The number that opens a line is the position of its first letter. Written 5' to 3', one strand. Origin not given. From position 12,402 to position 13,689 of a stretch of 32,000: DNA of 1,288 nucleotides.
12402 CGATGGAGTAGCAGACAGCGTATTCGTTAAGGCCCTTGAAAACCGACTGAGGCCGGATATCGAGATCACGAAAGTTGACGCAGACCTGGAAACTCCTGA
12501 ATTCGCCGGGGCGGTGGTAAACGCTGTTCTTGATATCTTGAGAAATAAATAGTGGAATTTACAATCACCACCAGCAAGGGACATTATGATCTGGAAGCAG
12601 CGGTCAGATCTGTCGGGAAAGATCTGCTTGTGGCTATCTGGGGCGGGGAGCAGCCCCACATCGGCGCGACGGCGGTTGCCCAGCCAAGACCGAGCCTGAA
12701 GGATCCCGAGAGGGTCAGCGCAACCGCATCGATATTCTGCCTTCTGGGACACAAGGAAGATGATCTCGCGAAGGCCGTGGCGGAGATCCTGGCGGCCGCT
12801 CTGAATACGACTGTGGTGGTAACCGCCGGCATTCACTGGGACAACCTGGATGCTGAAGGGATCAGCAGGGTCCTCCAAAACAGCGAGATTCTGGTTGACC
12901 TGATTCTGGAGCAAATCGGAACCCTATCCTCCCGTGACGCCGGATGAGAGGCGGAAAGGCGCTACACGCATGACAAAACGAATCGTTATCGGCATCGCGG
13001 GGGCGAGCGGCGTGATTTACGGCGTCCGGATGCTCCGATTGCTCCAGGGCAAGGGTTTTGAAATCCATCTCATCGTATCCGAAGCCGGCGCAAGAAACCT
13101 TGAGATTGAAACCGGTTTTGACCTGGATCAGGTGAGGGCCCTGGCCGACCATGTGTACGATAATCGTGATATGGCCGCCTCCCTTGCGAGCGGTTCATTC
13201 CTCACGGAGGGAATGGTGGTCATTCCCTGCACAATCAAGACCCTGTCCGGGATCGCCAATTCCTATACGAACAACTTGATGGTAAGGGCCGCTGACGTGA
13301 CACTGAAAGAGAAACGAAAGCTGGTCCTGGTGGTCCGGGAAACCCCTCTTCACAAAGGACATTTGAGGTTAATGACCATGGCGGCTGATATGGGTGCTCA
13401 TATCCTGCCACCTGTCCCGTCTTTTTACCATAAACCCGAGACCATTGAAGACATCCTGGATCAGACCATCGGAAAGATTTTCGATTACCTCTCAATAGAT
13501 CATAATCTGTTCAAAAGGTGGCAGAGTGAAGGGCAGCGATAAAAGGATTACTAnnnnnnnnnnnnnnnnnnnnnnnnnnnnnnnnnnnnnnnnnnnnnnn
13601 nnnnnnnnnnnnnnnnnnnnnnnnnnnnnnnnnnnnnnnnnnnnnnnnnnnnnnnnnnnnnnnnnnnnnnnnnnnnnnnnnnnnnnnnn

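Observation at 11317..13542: Tm-1-like UPF0261 ATP-binding protein translationally coupled to an LpdD-like chaperone and UbiX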

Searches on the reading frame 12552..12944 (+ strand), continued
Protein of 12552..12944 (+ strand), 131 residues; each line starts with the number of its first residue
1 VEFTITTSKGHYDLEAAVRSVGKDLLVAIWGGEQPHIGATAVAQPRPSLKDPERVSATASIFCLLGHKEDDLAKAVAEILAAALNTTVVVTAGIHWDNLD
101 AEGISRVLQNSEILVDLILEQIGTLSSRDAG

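Call 79: search_protein_families(library=ncbifam, proteins=[L110:3496-4095:+], max_evalue=0.001)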
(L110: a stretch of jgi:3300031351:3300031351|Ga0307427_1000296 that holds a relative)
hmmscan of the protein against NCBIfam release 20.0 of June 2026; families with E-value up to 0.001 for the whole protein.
L110:3496-4095:+ (200 aa): 4 families
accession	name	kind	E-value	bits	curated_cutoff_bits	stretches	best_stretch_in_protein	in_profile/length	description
NF008486.0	PRK11391.1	equivalog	2.2e-07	31.4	247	1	14-141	8-110/148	phosphotyrosine-protein phosphatase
NF007520.0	PRK10126.1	equivalog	6.7e-07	29.8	243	1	15-142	5-107/147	low molecular weight protein-tyrosine-phosphatase Wzb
TIGR02691.1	arsC_pI258_fam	equivalog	4.5e-05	23.7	174.3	0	81-127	40-86/129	arsenate reductase (thioredoxin)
NF010053.0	PRK13530.1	subfamily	0.00031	21.1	215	0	14-42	5-33/133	arsenate reductase (thioredoxin)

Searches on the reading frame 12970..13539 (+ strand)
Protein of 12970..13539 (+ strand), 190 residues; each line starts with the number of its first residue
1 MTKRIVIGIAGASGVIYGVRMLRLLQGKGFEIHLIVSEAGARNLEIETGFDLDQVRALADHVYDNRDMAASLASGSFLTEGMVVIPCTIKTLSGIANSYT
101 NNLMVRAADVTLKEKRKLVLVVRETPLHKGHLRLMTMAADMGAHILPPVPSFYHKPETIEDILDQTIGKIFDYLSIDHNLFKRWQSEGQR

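Call 3: search_protein_families(library=pfam, proteins=[window:12970-13539:+])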
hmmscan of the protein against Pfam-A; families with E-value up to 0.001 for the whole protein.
window:12970-13539:+ (190 aa): 1 family
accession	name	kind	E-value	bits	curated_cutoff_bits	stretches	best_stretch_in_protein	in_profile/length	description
PF02441.25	Flavoprotein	-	2.8e-42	144.5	22.7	1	3-172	1-160/162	Flavoprotein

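Call 4: search_protein_families(library=ncbifam, proteins=[window:12970-13539:+])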
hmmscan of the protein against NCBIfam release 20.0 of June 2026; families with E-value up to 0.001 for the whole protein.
window:12970-13539:+ (190 aa): 7 families
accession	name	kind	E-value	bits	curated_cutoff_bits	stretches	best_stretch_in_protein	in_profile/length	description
NF004685.0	PRK06029.1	subfamily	4.3e-78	261.7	188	1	3-186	2-186/187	UbiX family flavin prenyltransferase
TIGR00421.1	ubiX_pad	subfamily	1.9e-72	242.8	108.9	1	4-184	1-181/181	UbiX family flavin prenyltransferase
NF041206.1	VdcB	exception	2.6e-71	239.1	290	1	4-185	1-183/184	non-oxidative hydroxyarylic acid decarboxylases subunit B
NF041218.1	BagM_FevK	exception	4.9e-57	192.8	420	1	4-185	2-184/215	bagremycin/ferroverdin biosynthesis UbiX family decarboxylase BagM/FevK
TIGR02852.1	spore_dpaB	equivalog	1.8e-05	24.1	229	1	21-122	20-123/187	dipicolinate synthase subunit B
NF006161.0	PRK08305.1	equivalog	8.9e-05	22.2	156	1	78-122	84-128/196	dipicolinate synthase subunit B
TIGR00521.1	coaBC_dfp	equivalog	0.0001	21.5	219.7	1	2-105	3-106/392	bifunctional phosphopantothenoylcysteine decarboxylase/phosphopantothenate--cysteine ligase CoaBC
